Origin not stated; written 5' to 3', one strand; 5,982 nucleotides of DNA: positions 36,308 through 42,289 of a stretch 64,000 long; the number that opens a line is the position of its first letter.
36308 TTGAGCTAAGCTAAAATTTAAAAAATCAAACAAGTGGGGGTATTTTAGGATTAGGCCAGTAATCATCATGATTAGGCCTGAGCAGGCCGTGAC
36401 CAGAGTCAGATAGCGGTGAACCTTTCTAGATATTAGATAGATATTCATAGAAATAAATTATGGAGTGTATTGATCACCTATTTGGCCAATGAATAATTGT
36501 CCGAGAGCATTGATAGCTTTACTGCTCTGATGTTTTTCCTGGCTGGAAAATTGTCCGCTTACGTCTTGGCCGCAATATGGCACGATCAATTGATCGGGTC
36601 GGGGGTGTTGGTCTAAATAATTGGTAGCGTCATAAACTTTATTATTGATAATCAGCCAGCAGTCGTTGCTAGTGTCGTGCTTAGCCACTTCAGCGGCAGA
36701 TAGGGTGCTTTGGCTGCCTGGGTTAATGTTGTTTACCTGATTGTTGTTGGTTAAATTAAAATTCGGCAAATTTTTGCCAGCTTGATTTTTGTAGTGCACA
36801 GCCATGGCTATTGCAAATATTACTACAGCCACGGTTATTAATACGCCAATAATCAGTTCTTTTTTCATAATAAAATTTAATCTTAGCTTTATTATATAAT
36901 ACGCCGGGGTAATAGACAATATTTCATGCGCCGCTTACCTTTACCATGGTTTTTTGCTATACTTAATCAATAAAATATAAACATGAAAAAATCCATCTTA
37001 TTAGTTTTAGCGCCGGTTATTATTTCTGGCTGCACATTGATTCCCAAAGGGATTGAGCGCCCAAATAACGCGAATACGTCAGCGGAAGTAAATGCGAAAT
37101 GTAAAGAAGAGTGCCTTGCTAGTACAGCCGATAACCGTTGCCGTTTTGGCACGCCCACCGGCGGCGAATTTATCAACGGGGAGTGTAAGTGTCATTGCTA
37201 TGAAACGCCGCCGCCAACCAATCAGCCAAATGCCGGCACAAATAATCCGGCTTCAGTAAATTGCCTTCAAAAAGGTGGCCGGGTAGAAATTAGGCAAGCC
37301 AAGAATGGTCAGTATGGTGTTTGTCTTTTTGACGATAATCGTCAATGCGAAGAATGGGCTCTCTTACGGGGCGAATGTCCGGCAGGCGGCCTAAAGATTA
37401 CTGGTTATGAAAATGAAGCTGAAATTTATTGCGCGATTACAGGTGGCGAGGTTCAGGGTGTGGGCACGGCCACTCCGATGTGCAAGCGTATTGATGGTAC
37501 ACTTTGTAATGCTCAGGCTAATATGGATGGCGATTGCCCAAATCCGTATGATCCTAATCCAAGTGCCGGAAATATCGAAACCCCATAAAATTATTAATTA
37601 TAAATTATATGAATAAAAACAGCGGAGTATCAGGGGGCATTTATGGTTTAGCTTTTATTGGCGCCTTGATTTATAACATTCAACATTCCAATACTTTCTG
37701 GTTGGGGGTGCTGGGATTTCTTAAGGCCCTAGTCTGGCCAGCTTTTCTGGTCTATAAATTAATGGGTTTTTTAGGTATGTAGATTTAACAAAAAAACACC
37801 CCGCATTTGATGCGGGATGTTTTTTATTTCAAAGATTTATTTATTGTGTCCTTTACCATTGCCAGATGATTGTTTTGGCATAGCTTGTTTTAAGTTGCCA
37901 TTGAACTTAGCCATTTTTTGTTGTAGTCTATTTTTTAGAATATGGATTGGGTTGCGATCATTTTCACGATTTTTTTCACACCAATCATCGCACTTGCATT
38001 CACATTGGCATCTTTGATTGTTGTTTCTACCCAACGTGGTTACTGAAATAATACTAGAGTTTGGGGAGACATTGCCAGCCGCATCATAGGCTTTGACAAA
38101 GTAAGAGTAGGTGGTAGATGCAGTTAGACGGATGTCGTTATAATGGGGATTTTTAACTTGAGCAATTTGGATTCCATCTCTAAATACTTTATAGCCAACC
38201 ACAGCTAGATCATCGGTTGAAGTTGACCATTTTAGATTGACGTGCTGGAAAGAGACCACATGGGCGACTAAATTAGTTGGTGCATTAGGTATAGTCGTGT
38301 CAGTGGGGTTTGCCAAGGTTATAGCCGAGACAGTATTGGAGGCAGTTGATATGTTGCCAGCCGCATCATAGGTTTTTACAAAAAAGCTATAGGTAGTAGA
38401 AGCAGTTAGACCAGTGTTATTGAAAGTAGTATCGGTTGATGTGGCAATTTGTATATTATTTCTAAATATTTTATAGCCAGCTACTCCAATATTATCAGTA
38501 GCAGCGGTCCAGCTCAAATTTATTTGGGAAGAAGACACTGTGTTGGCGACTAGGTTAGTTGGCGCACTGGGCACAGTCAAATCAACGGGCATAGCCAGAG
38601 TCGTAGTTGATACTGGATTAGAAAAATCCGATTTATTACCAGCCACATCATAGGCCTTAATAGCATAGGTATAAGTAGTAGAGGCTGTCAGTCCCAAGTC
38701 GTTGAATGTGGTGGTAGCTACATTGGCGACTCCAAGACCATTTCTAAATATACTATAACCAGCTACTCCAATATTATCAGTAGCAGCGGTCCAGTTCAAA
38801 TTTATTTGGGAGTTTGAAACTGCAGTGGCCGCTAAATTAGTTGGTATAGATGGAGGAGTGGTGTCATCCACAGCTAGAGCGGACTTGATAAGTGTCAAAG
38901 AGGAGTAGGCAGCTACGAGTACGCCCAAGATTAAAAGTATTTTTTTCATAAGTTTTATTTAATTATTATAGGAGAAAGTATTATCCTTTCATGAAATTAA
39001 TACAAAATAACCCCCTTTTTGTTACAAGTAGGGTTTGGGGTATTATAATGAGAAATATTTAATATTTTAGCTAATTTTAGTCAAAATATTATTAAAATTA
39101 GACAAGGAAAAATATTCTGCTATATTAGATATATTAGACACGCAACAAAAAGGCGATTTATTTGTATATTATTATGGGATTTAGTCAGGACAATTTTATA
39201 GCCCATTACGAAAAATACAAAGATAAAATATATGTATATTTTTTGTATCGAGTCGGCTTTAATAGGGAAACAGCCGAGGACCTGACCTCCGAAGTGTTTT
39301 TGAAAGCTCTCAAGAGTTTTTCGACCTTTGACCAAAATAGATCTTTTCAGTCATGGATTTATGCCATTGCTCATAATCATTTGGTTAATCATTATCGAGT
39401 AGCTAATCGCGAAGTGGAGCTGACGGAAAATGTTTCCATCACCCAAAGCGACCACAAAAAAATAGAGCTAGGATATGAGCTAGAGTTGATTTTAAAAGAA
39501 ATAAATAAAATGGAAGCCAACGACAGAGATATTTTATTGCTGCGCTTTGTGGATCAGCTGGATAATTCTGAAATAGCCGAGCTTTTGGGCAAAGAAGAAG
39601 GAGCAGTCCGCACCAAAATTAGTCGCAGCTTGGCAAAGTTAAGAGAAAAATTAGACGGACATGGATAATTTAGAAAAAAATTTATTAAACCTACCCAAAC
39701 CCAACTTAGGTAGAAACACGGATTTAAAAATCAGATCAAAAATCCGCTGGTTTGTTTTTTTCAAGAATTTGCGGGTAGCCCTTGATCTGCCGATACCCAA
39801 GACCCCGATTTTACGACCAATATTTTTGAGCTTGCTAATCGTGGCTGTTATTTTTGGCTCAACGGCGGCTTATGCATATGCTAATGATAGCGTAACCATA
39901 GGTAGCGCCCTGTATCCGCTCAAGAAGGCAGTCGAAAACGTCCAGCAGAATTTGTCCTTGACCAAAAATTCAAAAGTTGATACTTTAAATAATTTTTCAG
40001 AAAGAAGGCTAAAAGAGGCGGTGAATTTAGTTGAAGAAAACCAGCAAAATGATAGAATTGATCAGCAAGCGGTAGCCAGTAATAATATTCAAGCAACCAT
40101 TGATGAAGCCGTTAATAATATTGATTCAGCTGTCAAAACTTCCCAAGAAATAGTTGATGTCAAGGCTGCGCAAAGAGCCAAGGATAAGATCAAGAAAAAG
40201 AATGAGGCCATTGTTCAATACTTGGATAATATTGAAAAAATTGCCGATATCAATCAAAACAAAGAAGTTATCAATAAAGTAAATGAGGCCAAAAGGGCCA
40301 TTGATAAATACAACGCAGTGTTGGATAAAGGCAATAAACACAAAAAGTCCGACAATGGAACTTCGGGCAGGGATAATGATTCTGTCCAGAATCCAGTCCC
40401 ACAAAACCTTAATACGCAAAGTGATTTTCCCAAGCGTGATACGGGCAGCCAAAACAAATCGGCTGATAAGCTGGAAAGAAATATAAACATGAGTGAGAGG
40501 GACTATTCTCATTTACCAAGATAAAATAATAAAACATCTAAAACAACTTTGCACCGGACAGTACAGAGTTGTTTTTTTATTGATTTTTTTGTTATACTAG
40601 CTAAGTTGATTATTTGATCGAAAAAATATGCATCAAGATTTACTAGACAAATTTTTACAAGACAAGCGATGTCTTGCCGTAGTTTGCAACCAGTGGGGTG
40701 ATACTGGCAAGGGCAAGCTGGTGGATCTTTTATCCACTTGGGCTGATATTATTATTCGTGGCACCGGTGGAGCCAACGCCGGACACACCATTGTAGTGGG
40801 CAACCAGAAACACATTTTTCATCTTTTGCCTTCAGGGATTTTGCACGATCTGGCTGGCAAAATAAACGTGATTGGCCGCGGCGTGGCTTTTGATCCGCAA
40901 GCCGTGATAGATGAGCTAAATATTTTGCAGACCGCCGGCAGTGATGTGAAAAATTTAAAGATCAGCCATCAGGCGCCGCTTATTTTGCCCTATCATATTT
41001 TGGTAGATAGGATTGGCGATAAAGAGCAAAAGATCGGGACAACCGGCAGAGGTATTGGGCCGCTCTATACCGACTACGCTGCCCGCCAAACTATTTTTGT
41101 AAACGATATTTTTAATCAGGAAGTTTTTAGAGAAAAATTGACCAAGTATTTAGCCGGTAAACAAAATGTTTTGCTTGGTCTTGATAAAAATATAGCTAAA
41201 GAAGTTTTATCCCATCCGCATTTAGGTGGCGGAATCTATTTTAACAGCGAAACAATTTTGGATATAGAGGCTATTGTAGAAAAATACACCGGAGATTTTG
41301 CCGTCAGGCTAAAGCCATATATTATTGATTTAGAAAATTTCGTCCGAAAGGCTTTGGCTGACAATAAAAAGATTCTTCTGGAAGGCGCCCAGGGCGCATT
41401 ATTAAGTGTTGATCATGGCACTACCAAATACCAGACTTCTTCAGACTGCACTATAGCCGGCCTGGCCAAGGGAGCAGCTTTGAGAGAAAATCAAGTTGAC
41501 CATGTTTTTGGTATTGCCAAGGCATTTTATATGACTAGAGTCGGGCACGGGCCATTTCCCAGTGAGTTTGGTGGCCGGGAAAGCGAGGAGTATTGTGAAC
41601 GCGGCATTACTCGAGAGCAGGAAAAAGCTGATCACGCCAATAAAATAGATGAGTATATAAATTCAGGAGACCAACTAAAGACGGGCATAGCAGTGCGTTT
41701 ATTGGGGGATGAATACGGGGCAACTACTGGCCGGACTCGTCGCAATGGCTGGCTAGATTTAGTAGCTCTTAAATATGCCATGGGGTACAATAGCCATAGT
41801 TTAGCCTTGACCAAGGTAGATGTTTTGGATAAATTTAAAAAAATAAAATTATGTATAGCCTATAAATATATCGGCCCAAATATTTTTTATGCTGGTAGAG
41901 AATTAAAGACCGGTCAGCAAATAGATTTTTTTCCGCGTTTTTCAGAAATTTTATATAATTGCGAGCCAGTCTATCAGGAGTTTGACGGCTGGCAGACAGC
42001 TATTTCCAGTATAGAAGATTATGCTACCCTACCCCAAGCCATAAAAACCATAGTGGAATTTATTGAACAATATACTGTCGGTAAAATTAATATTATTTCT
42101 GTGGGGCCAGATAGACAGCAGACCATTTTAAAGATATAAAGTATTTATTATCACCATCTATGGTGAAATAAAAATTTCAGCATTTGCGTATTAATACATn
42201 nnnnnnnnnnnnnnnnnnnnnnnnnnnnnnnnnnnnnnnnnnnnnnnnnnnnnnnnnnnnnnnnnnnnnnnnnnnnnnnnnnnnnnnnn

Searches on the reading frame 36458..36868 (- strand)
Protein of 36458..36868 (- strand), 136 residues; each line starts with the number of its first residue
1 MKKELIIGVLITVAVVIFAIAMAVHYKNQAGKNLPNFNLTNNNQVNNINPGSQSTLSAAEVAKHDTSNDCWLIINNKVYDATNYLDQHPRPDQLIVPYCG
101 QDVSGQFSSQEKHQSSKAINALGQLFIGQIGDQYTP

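Call 6: search_protein_families(library=pfam, proteins=[window:36458-36868:-], max_evalue=0.01)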
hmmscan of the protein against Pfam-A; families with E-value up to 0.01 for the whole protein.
window:36458-36868:- (136 aa): 1 family
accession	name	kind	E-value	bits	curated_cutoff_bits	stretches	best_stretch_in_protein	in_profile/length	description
PF00173.33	Cyt-b5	-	1.2e-19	70.5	23.7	1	58-130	2-73/74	Cytochrome b5-like Heme/Steroid binding domain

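Call 71: find_homologous_proteins(query=window:36458-36868:-)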
Query window:36458-36868:- (136 aa): 6 proteins with E <= 0.001 among 15 candidates.
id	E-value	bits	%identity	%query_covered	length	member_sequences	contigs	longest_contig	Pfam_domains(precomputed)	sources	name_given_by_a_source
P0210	3.5e-85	300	100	100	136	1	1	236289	PF00173.34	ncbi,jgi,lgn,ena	ncbi:MAG: cytochrome b5-like heme/steroid binding domain-containing protein [Patescibacteria group b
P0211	1.6e-18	85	39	54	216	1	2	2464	PF00173.34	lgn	-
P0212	1.2e-16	79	47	59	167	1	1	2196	PF00173.34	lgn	-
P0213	5.1e-16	77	36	96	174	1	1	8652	PF00173.34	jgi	jgi:cytochrome b involved in lipid metabolism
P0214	1.5e-14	72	35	96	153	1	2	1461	PF00173.34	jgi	jgi:hypothetical protein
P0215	5.2e-13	67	44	59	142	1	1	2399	PF00173.34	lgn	-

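Call 72: find_encoding_contigs(protein=P0213, flank=3000, max_places=2)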
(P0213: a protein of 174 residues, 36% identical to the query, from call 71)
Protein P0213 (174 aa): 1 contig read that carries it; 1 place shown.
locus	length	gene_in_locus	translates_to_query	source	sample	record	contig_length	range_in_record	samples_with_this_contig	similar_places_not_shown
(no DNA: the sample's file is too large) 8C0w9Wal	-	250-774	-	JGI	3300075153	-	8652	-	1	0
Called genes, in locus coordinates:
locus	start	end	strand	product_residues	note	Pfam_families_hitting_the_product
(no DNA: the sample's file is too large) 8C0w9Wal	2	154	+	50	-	?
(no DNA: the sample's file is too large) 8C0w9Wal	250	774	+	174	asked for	PF00173:Cyt-b5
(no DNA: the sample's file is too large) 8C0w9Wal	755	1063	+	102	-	-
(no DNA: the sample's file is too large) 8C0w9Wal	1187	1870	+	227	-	PF01569:PAP2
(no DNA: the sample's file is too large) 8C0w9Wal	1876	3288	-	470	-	-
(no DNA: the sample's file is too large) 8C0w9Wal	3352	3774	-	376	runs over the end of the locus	-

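Call 73: find_encoding_contigs(protein=P0214, flank=3000, max_places=2)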
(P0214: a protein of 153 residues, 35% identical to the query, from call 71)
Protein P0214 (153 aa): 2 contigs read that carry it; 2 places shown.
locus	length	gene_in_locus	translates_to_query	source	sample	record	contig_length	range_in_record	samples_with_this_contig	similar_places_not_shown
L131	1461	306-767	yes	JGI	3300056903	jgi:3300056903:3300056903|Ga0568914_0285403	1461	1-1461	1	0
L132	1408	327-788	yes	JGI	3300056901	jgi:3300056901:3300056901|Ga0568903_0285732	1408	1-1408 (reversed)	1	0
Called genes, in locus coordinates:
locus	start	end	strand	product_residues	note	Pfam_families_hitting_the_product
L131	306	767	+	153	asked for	PF00173:Cyt-b5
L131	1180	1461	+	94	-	?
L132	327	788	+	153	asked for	PF00173:Cyt-b5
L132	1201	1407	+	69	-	?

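Call 74: find_encoding_contigs(protein=P0212, flank=3000, max_places=2)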
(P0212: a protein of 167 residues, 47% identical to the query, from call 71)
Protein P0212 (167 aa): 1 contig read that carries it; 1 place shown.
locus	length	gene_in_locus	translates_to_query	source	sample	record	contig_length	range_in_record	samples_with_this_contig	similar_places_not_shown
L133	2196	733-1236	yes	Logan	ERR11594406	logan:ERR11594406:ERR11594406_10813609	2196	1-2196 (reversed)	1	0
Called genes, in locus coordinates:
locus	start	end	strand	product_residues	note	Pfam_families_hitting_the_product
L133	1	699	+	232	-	?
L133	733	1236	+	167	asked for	PF00173:Cyt-b5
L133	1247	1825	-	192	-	-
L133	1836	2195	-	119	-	?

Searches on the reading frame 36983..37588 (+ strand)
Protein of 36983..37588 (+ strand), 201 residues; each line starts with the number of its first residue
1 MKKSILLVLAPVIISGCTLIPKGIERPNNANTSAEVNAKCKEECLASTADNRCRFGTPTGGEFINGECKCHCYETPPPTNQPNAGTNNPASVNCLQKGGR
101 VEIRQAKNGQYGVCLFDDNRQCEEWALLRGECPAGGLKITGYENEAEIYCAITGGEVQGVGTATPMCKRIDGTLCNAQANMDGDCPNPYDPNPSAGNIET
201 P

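Call 46: search_protein_families(library=pfam, proteins=[window:36983-37588:+], max_evalue=0.01)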
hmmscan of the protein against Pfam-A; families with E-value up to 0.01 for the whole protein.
window:36983-37588:+ (201 aa): 1 family
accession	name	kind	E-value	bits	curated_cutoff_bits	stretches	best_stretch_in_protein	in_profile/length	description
PF03891.20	DUF333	-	1.5e-21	76.8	25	1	86-130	2-46/47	Domain of unknown function (DUF333)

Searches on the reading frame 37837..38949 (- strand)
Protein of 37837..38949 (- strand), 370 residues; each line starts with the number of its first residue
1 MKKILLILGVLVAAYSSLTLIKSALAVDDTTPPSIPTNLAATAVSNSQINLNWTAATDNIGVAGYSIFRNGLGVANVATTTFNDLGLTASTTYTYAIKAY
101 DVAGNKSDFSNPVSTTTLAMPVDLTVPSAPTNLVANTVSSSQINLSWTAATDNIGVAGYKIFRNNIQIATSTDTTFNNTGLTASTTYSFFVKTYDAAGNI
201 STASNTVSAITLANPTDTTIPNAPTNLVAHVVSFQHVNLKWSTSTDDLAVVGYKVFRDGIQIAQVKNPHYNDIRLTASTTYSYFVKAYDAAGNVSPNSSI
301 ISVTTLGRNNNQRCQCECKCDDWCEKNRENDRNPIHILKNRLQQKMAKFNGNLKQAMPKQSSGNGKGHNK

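Call 46: search_protein_families(library=pfam, proteins=[window:37837-38949:-], max_evalue=0.01)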
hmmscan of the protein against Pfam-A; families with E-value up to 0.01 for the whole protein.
window:37837-38949:- (370 aa): 6 families
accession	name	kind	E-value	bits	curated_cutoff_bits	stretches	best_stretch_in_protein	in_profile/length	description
PF00041.27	fn3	-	3.3e-22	78.9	25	2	128-206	1-80/84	Fibronectin type III domain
PF25523.1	Ig_RIMBP2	-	2.5e-11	43.9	27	1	215-279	6-69/105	RIMBP2-like, immunoglobulin-like domain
PF18370.7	RGI_lyase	-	5.8e-08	33.4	27.8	0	235-282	17-67/86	Rhamnogalacturonan I lyases beta-sheet domain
PF25788.1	Ig_Rha78A_N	-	1.2e-07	32.3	27.4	0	269-305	65-101/105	Rha78A-like, N-terminal immunoglobulin domain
PF19077.6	Big_13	-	1.9e-05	25.5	27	0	168-205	56-95/102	Bacterial Ig-like domain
PF06486.16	DUF1093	-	0.0074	17.3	26.3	0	90-107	29-46/81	Protein of unknown function (DUF1093)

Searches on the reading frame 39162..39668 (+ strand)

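Call 6: search_protein_families(library=pfam, proteins=[window:39162-39668:+], max_evalue=0.01)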
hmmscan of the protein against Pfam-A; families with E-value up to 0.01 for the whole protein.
window:39162-39668:+ (168 aa): 3 families
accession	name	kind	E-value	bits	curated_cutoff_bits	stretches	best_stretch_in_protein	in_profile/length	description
PF04542.20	Sigma70_r2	-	1.2e-13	51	24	1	16-83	2-70/71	Sigma-70 region 2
PF08281.18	Sigma70_r4_2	-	3.4e-13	49.4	25.7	1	108-160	2-54/54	Sigma-70, region 4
PF04545.22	Sigma70_r4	-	4.7e-08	32.9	24.1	1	115-162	3-50/50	Sigma-70, region 4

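Call 16: search_protein_families(library=ncbifam, proteins=[window:39174-39668:+], max_evalue=0.01)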
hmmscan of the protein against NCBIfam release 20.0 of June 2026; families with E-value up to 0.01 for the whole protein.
window:39174-39668:+ (164 aa): 96 families (the best 25 are shown)
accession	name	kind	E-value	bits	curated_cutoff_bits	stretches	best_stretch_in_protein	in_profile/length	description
TIGR02952.1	Sig70_famx2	equivalog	4.8e-33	114.5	206.45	1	6-159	11-169/170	ECF subfamily RNA polymerase sigma factor, BldN family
TIGR02937.1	sigma70-ECF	superfamily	1.9e-24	86.1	42.9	1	9-160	4-165/165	sigma-70 family RNA polymerase sigma factor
NF058625.1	sigma_PG0214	equivalog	2.8e-23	82.5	130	1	5-160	3-161/170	GFO_1088 family ECF-type sigma factor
NF007220.0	PRK09639.1-5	equivalog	7.4e-22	78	260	1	7-161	4-165/181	RNA polymerase sigma factor SigX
TIGR02985.1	Sig70_bacteroi1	subfamily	7.9e-22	78.2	126.4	1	7-160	2-162/162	RNA polymerase sigma-70 factor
TIGR02950.1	SigM_subfam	subfamily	8.4e-21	74.5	147.95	1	12-159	6-157/159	RNA polymerase sigma factor, SigM family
NF007222.0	PRK09640.1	equivalog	1.4e-20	73.6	194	1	26-162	45-184/188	RNA polymerase sigma factor SigX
NF007223.0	PRK09641.1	equivalog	2.3e-20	73.2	209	1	5-161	17-185/187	RNA polymerase sigma factor SigW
NF009166.1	PRK12513.1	equivalog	7.9e-20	71.4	206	1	7-161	23-187/193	RNA polymerase sigma factor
NF007215.0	PRK09637.1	equivalog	2.7e-19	69.8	212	1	11-160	6-154/181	RNA polymerase sigma factor SigZ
TIGR02983.1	SigE-fam_strep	subfamily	4.3e-19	69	141.55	1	5-161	5-159/162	SigE family RNA polymerase sigma factor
TIGR02989.1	Sig-70_gvs1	subfamily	5.5e-19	68.6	124.55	1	7-158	2-156/158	RNA polymerase sigma-70 factor, Rhodopirellula/Verrucomicrobium family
TIGR02959.1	SigZ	equivalog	6e-19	68.5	168.65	1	13-161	2-149/170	RNA polymerase sigma factor SigZ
TIGR02948.1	SigW_bacill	equivalog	8.6e-19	68.3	243.1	1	6-160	18-184/187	RNA polymerase sigma factor SigW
NF007216.0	PRK09638.1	equivalog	2.4e-18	66.5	194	1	12-161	24-175/180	RNA polymerase sigma factor SigY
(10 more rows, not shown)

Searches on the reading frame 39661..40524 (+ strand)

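Call 6: search_protein_families(library=pfam, proteins=[window:39661-40524:+], max_evalue=0.01)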
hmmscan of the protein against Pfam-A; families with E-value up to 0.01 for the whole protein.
window:39661-40524:+ (287 aa): 1 family
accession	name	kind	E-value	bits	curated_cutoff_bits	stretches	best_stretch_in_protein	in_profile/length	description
PF18915.5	DUF5667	-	6.9e-10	39.7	27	1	78-172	2-77/99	Domain of unknown function (DUF5667)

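Call 16: search_protein_families(library=ncbifam, proteins=[window:39661-40524:+], max_evalue=0.01)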
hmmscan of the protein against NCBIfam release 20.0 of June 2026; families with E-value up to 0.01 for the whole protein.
window:39661-40524:+ (287 aa): 0 families

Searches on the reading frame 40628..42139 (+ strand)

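Call 46: search_protein_families(library=pfam, proteins=[window:40628-42139:+], max_evalue=0.01)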
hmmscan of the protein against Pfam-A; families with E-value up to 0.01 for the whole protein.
window:40628-42139:+ (503 aa): 1 family
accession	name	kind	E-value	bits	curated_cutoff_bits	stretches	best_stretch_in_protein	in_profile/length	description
PF00709.27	Adenylsucc_synt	-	6.1e-133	444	27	1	18-500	2-416/416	Adenylosuccinate synthetase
